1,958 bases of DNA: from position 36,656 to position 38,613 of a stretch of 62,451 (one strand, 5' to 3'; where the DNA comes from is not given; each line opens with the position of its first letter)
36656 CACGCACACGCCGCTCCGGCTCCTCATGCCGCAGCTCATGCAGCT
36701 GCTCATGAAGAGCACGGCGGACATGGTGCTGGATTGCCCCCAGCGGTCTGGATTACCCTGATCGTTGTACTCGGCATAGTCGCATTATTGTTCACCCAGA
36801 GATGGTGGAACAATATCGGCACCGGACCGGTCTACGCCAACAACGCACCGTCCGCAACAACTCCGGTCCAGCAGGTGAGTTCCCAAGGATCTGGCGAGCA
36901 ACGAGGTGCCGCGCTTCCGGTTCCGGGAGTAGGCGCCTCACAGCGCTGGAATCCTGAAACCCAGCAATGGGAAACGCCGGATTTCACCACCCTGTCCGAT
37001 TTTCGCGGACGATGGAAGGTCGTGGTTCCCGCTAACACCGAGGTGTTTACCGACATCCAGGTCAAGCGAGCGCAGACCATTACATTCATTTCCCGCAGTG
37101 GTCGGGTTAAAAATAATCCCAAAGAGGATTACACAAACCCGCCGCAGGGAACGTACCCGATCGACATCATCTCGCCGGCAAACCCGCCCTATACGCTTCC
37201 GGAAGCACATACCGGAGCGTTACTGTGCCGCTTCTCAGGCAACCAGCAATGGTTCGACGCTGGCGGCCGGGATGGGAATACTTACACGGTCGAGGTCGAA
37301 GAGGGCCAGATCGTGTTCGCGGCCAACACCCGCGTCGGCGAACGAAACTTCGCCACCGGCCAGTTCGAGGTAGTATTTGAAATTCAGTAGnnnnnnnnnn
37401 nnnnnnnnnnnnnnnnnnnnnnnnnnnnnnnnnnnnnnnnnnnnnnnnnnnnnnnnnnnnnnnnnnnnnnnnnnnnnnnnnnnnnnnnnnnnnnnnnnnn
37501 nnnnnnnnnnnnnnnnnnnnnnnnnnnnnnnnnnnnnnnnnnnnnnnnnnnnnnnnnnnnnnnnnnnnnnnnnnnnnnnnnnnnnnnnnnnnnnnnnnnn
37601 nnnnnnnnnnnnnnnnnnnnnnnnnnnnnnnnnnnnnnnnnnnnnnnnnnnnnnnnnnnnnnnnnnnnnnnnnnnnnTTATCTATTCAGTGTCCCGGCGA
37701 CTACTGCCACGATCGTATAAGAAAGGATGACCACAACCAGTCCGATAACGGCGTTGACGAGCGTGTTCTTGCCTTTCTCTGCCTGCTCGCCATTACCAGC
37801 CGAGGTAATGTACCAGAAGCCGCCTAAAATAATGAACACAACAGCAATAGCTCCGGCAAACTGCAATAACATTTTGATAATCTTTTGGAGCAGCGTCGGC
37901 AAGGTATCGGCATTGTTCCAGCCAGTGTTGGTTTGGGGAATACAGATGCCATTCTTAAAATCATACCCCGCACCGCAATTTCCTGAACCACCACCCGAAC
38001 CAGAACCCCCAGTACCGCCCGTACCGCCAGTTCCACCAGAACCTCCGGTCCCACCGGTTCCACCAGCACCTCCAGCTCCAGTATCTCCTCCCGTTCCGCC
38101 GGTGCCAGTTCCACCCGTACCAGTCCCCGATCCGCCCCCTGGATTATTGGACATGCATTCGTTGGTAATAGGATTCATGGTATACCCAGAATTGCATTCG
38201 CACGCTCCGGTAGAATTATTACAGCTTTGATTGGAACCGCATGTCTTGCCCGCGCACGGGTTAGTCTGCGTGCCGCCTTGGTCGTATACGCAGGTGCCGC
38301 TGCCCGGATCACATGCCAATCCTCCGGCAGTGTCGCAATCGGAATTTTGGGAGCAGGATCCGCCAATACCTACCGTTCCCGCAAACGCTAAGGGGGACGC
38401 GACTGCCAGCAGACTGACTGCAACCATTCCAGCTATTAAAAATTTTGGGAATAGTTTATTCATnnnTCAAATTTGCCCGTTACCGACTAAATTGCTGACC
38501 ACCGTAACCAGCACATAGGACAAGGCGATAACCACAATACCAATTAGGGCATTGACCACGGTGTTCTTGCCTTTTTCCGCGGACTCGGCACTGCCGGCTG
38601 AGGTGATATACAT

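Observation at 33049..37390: GC-richer, SD-bearing three-gene operon of unknown function, convergent with the pilin-like array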

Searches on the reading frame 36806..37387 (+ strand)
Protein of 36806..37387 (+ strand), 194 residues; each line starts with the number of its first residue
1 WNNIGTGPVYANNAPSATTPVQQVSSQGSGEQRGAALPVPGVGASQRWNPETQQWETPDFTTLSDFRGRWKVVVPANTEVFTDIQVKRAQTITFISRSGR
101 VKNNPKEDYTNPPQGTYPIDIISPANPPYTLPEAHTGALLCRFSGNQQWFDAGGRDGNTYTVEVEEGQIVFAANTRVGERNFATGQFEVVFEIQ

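Call 36: search_solved_structures(query=window:36806-37387:+, max_evalue=10, show_alignments=3)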
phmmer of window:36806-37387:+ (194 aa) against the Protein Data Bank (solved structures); distinct sequences matched with E-value up to 10: 3.
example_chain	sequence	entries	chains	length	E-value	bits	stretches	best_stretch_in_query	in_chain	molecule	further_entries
8rd8_fJ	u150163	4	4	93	0.11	15.5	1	92-158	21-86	Large ribosomal subunit protein bL31B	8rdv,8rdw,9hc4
1ffk_N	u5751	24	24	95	0.73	12.8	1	98-167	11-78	RIBOSOMAL PROTEIN L21E | 50S ribosomal protein L21e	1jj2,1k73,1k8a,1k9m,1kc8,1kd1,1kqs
1s72_Q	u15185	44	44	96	0.74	12.8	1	98-167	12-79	50S ribosomal protein L21e | RPL21E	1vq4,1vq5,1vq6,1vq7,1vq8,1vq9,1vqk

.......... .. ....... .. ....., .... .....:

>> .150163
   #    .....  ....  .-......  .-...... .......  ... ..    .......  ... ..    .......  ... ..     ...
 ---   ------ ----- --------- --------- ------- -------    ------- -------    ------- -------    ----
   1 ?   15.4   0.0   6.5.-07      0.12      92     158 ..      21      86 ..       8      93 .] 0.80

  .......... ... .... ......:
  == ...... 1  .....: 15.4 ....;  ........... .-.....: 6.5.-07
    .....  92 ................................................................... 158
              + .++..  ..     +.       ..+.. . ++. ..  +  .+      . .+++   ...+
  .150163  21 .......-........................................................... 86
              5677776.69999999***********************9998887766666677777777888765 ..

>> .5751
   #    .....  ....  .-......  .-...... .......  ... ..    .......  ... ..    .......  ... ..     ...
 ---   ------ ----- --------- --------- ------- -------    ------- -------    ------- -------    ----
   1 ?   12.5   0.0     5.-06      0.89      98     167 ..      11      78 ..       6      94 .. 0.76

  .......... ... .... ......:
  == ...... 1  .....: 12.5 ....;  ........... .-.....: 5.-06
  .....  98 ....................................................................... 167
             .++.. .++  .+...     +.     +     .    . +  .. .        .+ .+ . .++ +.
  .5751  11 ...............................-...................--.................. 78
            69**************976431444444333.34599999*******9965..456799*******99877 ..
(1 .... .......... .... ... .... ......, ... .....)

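Call 57: search_solved_structures(query=A2, max_evalue=10, show_alignments=2)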
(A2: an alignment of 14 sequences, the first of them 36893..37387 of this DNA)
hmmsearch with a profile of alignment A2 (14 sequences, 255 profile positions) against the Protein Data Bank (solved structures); distinct sequences matched with E-value up to 10: 16.
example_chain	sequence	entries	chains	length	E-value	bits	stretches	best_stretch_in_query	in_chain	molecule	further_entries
30ew_AAA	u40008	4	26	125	3.1e-05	27.2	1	129-254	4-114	PA-I galactophilic lectin (PA-IL) (Galactose-binding lectin)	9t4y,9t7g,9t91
7cu3_B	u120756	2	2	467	0.076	16.1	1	20-102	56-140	Transmembrane protein FAM155A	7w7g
5odu_A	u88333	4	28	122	0.3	14.1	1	192-253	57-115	PllA | PIIA | Uncharacterized protein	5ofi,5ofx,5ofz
9qks_C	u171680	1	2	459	0.8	12.8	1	25-100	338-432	ESX secretion system protein YukC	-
9e2g_1V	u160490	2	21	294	1.1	12.3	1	31-114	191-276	Cilia- and flagella-associated protein 20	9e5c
3jcs_Q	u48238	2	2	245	1.1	12.3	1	35-103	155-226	ribosomal protein L19e | eL19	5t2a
8fkr_NF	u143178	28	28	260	1.2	12.2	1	38-134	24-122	Ribosome biogenesis protein NSA2 homolog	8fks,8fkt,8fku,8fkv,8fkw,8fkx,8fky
9jc1_B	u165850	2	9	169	1.6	11.8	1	10-89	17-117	ATP synthase subunit b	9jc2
9jc1_A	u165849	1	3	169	1.6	11.8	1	10-88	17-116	ATP synthase subunit b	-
8a3w_Q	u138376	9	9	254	1.9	11.5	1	36-101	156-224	Putative 60S ribosomal protein L19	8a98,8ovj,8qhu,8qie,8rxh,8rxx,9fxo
6n2y_b2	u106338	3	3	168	2.2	11.3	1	10-88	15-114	ATP synthase subunit b | Bacillus PS3 ATP synthase subunit b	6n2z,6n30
6n2d_b2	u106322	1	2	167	2.3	11.3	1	10-89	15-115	ATP synthase subunit b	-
29vf_O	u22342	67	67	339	2.4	11.2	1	36-113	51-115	TATA-box-binding protein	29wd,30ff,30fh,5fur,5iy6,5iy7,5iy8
6n2y_b1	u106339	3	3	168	2.4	11.2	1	10-89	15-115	ATP synthase subunit b | Bacillus PS3 ATP synthase subunit b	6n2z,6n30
4v8m_BT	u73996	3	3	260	3.4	10.7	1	35-118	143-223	60S RIBOSOMAL PROTEIN L19, PUTATIVE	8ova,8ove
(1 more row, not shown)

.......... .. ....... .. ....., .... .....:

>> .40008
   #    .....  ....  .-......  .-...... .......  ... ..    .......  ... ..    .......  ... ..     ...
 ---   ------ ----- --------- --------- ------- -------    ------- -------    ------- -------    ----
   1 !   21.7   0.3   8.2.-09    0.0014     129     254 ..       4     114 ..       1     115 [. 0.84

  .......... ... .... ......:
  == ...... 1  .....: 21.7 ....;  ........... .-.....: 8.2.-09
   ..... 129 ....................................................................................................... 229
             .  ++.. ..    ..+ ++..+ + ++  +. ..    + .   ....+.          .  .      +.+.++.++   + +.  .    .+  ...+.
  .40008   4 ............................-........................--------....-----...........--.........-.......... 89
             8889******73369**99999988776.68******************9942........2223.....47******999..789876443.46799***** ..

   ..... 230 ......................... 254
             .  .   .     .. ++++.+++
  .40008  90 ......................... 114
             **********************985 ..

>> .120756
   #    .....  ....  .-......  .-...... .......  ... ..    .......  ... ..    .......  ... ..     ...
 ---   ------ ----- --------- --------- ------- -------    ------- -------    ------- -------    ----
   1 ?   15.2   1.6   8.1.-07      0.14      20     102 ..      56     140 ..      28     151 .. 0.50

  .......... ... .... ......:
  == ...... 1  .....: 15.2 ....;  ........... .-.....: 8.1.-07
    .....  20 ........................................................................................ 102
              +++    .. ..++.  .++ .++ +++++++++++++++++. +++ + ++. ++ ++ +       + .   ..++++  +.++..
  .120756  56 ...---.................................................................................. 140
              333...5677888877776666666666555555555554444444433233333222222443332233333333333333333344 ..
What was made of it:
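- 36908..37387 (+): g3 C-terminal LecA/PA-IL-like beta-sandwich domain (residues about 435-594), inferred to be extracytoplasmic. Profile against PDB PA-IL, E=3.1e-5 (call 57).
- On PA-IL / LecA lectin family (PF07828): A profile of the 14 sequences hits a PDB PA-IL chain at E=3.1e-5 over the full domain, and PllA at 0.3 (call 57). In the profile alignment of call 57 the family has N-C-l-a-g-E-r-h-n-A-s-G where the lectin has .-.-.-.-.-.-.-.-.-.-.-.. The window has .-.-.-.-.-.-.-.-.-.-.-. at that place.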

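Call 58: search_protein_families(library=pfam, alignment_id=A2, max_evalue=0.1)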
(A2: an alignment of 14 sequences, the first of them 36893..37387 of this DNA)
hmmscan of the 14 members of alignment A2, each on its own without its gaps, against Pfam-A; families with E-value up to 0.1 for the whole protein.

A. member 1, window:36893-37387:+ (165 aa): 0 families

B. families by the number of members that match (of 14 scanned): 6 families
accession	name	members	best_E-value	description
PF07828.18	PA-IL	1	0.0011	PA-IL-like protein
PF19779.4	DUF6264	1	0.0036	Family of unknown function (DUF6264)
PF23933.1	DUF7269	1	0.0063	Family of unknown function (DUF7269)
PF03729.18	DUF308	1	0.0092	Short repeat of unknown function (DUF308)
PF06097.16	DUF945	1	0.014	Bacterial protein of unknown function (DUF945)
PF25099.1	GOLD_PATL1_C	1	0.04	Patellin-1-like, C-terminal GOLD domain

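Call 65: predict_structure(alignment_id=A2)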
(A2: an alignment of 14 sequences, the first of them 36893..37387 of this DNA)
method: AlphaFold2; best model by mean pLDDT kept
length: 165 residues; sequences in the alignment: 14
mean_pLDDT: 90.3   pTM: 0.86
mean pLDDT of the five models: 90.3, 89.8, 82.7, 82.5, 82.2
residues with pLDDT >= 90: 111; 70-90: 44; 50-70: 7; < 50: 3
segments of 3 or more residues with pLDDT < 50: 1-3
pLDDT, mean of each block of 10 residues (from residue 1): 67 92 96 92 96 95 97 89 93 69 92 91 94 91 92 95 98
secondary structure, 60 per line:
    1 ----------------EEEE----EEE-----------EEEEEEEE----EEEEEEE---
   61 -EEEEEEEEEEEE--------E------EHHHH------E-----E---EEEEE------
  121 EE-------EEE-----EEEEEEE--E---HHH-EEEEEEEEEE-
elements in order: E17-20 E25-27 E39-46 E51-57 E62-73 H90-93 E110-114 E130-132 E138-144 E155-164
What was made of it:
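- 36908..37387 (+): AF2 pLDDT 90.3 and pTM 0.86 (call 65).
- On PA-IL / LecA lectin family (PF07828): AF2 model has pLDDT 90.3 and pTM 0.86 (call 65).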

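Call 68: fold_search(model_id=the predicted structure, library=pdb)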
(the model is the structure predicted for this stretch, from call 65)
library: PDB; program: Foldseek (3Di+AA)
matches with E <= 10: 770; with E <= 0.001: 11
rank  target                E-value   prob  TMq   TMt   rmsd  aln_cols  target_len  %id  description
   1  1l7l                  2.6e-05  1.00  0.56  0.74   3.7       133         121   22  Crystal structure of Pseudomonas aeruginosa lectin 1 determined by single wavelength anomalous scattering phasing method (released 2002-12-11)
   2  4cp9_A                2.9e-05  1.00  0.56  0.74   3.7       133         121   22  Crystal structure OF lecA lectin complexed with a divalent galactoside at 1.65 angstrom (released 2014-10-08)
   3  2vxj_C                4.5e-05  1.00  0.56  0.75   3.7       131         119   22  CRYSTAL STRUCTURE OF PA-IL LECTIN COMPLEXED WITH AGAL13BGAL14GLC AT 1.9 A RESOLUTION (released 2008-09-16)
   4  2vxj_D                7.1e-05  1.00  0.53  0.70   3.9       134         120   20  CRYSTAL STRUCTURE OF PA-IL LECTIN COMPLEXED WITH AGAL13BGAL14GLC AT 1.9 A RESOLUTION (released 2008-09-16)
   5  2vxj_B                9.5e-05  1.00  0.56  0.76   3.7       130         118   21  CRYSTAL STRUCTURE OF PA-IL LECTIN COMPLEXED WITH AGAL13BGAL14GLC AT 1.9 A RESOLUTION (released 2008-09-16)
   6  2vxj_J                1.0e-04  1.00  0.58  0.78   3.1       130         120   20  CRYSTAL STRUCTURE OF PA-IL LECTIN COMPLEXED WITH AGAL13BGAL14GLC AT 1.9 A RESOLUTION (released 2008-09-16)
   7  6ygq_D                1.3e-04  1.00  0.53  0.72   4.5       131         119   19  EclA N-terminal domain; PllA-like lectin (released 2021-04-07)
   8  6ygq_A                1.8e-04  1.00  0.55  0.73   4.5       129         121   18  EclA N-terminal domain; PllA-like lectin (released 2021-04-07)
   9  6ygq_B                6.1e-04  1.00  0.55  0.73   4.2       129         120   18  EclA N-terminal domain; PllA-like lectin (released 2021-04-07)
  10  5ofz_A                6.5e-04  1.00  0.54  0.72   3.4       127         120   24  PllA lectin, apo (released 2017-10-04)
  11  5odu_A                7.2e-04  1.00  0.54  0.72   3.3       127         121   24  PllA lectin, monosaccharide complex (released 2017-10-04)
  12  5uqp_A                8.2e-03  0.69  0.26  0.34  16.0       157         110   10  The crystal structure of cupin protein from Rhodococcus jostii RHA1 (released 2017-02-22)
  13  5uqp_B                1.4e-02  0.54  0.24  0.31  15.8       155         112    8  The crystal structure of cupin protein from Rhodococcus jostii RHA1 (released 2017-02-22)
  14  5j7m_A                3.2e-02  0.93  0.34  0.44   8.7       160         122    9  Crystal structure of Cupin 2 conserved barrel domain protein from Kribbella flavida DSM 17836 (released 2016-04-27)
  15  9u8o_A                3.6e-02  0.57  0.27  0.38   6.4       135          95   10  Crystal structure of cupin-domain containing protein (AzcA) forming triazine (6-amino-4-oxo-4,5-dihydro-1,3,5-triazine (released 2026-04-01)
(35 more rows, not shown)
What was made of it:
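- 36908..37387 (+): The Foldseek top 11 hits are all LecA, EclA-N or PllA, E 2.6e-5 to 7e-4, TM 0.70-0.78 (call 68).
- On PA-IL / LecA lectin family (PF07828): The Foldseek PDB top 11 hits are all LecA, EclA-N or PllA, with probability 1.00 and target-normalised TM 0.70-0.78 (call 68).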

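Call 99: fold_search(model_id=the predicted structure, library=viral)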
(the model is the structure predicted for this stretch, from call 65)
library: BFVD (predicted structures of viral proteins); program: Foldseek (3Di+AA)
matches with E <= 10: 1108; with E <= 0.001: 0
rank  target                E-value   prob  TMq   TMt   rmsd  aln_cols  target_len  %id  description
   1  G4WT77                1.7e-02  0.82  0.31  0.19   6.1       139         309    7  (no name in the UniProt tables at hand)
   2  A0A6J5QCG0            2.0e-02  0.35  0.25  0.26  15.1       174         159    9  Uncharacterized protein [uncultured Caudovirales phage]
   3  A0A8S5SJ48            2.2e-02  0.60  0.25  0.18   7.7       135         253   12  Uncharacterized protein [Siphoviridae sp. ctFIm6]
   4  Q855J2                3.1e-02  0.28  0.24  0.15  10.9       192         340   14  Minor tail protein [Mycobacterium virus Che8]
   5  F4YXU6                3.5e-02  0.28  0.24  0.14   9.9       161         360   17  Ribonuclease III [Roseobacter phage RDJL Phi 1]
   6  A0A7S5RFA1            3.7e-02  0.30  0.20  0.33   9.8       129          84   12  (no name in the UniProt tables at hand)
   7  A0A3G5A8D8            3.9e-02  0.72  0.31  0.16  10.9       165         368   11  NAD-dependent epimerase/dehydratase family protein [Hyperionvirus sp.]
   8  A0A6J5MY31            3.9e-02  0.41  0.28  0.20  15.4       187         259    8  Uncharacterized protein [uncultured Caudovirales phage]
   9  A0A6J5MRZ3            4.2e-02  0.69  0.30  0.41   7.6       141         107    8  Uncharacterized protein [uncultured Caudovirales phage]
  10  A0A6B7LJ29            4.2e-02  0.30  0.27  0.18  11.8       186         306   11  (no name in the UniProt tables at hand)
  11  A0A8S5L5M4            4.4e-02  0.57  0.30  0.36   9.6       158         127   11  Uncharacterized protein [MELD virus sp.]
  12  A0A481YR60            4.4e-02  0.18  0.23  0.20  16.8       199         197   11  Uncharacterized protein [Marseillevirus LCMAC101]
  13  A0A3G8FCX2            4.7e-02  0.41  0.27  0.20  13.8       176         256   10  Major capsid protein [Streptococcus phage CHPC1109]
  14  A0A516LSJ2            5.2e-02  0.35  0.23  0.26   7.6       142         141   11  (no name in the UniProt tables at hand)
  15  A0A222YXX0            5.5e-02  0.47  0.25  0.26   6.3       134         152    9  Prolyl 4-hydroxylase alpha subunit Fe(2+) 2OG dioxygenase domain-containing protein [Synechococcus phage Bellamy]
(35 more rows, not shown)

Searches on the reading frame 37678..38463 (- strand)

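Call 17: search_protein_families(library=pfam, proteins=[window:37678-38463:-], max_evalue=0.01)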
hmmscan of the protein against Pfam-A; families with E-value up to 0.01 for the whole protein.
window:37678-38463:- (261 aa): 2 families
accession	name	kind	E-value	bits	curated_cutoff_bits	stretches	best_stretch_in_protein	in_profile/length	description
PF18895.5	T4SS_pilin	-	1.8e-11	44.4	26.6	1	185-254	2-70/71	Type IV secretion system pilin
PF08194.17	DIM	-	0.0081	16.8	20.8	1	14-38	9-33/36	DIM protein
